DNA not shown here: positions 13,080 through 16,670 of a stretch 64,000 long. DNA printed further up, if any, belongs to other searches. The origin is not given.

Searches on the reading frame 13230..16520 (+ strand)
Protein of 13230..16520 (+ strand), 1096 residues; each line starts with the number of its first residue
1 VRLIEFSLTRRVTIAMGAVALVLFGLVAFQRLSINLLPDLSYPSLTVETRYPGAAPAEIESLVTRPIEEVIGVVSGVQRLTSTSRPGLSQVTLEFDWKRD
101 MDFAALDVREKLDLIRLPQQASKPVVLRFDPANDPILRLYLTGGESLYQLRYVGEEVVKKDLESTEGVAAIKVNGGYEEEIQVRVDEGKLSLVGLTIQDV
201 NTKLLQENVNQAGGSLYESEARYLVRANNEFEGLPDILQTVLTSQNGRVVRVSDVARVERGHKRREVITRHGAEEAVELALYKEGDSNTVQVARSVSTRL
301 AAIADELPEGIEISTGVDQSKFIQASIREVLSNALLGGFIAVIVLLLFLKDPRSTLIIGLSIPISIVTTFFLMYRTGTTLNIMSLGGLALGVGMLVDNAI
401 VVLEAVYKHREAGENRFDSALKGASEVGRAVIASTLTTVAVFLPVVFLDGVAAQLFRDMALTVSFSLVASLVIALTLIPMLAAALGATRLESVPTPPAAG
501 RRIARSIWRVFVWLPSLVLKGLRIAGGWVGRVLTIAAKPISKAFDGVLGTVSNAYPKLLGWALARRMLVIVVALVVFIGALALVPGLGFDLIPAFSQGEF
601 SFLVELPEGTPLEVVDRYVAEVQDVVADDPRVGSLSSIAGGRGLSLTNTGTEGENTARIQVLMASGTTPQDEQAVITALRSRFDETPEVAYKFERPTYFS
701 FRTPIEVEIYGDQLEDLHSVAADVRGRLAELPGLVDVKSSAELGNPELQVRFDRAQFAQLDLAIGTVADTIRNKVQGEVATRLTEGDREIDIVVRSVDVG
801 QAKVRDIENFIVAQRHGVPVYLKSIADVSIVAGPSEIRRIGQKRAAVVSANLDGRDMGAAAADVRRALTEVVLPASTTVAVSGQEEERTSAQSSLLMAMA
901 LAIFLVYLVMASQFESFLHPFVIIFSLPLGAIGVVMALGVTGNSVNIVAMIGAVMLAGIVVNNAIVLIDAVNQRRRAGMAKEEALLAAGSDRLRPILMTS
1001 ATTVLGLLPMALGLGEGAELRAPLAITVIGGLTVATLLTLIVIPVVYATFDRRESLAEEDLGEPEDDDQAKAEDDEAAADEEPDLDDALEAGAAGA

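Call 55: search_protein_families(library=pfam, proteins=[window:13230-16520:+], max_evalue=0.001)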
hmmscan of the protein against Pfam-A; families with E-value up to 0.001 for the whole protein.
window:13230-16520:+ (1096 aa): 3 families
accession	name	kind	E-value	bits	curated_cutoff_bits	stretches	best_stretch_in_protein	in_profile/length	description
PF00873.25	ACR_tran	-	9.7e-250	831.8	28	1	4-1050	2-1020/1021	AcrB/AcrD/AcrF family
PF03176.21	MMPL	-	3.1e-13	49.8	20.5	2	275-509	86-320/333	MMPL family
PF02355.23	SecD_SecF_C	-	3.5e-05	23.7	20.5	1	893-1042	31-178/189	Protein export membrane protein SecD/SecF, C-terminal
